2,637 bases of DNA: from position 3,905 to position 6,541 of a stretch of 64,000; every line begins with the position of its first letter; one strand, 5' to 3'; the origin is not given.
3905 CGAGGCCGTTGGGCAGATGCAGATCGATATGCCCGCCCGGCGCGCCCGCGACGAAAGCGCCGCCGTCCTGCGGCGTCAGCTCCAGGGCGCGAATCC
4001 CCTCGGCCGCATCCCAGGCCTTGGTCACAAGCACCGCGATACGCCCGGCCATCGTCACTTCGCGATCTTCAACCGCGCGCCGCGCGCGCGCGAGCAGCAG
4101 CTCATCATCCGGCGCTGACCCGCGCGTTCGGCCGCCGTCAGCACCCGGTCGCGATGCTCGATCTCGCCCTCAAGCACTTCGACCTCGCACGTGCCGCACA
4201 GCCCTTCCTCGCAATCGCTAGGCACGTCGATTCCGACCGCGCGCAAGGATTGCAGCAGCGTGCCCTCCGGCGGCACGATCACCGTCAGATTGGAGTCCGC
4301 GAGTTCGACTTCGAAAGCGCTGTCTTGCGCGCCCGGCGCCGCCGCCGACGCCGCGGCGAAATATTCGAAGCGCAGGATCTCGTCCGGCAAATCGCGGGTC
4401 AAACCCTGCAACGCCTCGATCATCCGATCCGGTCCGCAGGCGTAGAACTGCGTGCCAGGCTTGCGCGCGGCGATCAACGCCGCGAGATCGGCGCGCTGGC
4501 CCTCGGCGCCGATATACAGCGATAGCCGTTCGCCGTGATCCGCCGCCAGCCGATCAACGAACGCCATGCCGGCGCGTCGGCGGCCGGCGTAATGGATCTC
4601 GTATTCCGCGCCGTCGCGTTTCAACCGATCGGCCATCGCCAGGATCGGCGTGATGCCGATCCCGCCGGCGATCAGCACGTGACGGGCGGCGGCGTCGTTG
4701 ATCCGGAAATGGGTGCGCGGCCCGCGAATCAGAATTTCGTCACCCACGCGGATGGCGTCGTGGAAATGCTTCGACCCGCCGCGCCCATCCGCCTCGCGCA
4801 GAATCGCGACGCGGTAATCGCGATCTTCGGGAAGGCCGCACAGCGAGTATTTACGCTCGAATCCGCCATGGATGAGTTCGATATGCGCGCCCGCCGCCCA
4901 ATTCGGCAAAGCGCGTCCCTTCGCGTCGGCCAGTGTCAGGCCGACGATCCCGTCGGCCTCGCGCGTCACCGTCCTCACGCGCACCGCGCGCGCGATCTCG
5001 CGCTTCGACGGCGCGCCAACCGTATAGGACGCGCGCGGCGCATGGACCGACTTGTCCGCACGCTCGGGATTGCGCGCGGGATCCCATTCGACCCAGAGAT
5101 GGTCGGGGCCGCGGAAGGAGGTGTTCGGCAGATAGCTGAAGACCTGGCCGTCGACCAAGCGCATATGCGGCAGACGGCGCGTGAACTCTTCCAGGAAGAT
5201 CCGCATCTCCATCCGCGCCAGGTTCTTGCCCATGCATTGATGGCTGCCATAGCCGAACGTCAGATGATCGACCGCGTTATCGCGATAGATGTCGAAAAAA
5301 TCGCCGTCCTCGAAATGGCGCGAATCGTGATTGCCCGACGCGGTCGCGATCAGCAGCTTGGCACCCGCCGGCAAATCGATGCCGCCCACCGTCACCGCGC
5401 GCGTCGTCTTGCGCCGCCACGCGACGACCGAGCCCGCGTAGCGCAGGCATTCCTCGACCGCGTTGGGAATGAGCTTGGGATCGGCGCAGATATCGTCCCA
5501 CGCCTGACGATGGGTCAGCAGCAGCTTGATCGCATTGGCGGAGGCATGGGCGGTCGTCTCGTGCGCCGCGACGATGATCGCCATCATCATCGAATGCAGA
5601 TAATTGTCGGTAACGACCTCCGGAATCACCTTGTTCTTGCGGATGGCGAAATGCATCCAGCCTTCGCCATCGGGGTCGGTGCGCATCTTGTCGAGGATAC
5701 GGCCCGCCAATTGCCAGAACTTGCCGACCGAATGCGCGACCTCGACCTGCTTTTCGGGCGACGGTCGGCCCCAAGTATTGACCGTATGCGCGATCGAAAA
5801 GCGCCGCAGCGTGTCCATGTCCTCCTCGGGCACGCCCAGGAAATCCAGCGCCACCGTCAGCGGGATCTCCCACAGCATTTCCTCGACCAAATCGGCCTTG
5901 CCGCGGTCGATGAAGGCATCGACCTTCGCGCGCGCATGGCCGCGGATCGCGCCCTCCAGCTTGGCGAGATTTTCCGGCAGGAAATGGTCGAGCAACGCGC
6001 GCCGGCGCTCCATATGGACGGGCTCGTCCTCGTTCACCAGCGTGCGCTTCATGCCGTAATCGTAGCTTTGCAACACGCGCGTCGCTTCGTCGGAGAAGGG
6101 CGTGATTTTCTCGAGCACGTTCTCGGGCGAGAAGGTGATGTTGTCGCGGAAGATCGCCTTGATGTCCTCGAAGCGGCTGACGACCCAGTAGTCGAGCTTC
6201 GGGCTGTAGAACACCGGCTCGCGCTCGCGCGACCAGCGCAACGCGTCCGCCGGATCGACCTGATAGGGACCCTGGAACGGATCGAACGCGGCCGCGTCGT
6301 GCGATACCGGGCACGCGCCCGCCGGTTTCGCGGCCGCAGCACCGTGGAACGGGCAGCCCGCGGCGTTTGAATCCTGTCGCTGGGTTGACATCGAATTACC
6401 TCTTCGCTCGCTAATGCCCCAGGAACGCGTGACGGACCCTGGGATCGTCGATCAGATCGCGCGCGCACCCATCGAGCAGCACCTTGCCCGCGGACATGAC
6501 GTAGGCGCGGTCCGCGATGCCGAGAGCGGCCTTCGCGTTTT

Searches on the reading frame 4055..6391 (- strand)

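Call 67: search_protein_families(library=pfam, proteins=[window:4055-6391:-], max_evalue=0.001)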
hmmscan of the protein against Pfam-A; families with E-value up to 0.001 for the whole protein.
window:4055-6391:- (778 aa): 4 families
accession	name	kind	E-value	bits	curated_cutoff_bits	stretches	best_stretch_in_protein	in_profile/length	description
PF00067.27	p450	-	2.4e-20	73.2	22.8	1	258-403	256-428/462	Cytochrome P450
PF00111.32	Fer2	-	3.6e-15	56.1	21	1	697-769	3-76/77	2Fe-2S iron-sulfur cluster binding domain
PF22290.1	DmmA-like_N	-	2.7e-10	41.2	33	1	558-661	8-110/124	Dimethylamine monooxygenase subunit DmmA-like, N-terminal domain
PF00175.26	NAD_binding_1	-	2.4e-05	25.4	22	1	573-661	1-107/109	Oxidoreductase NAD-binding domain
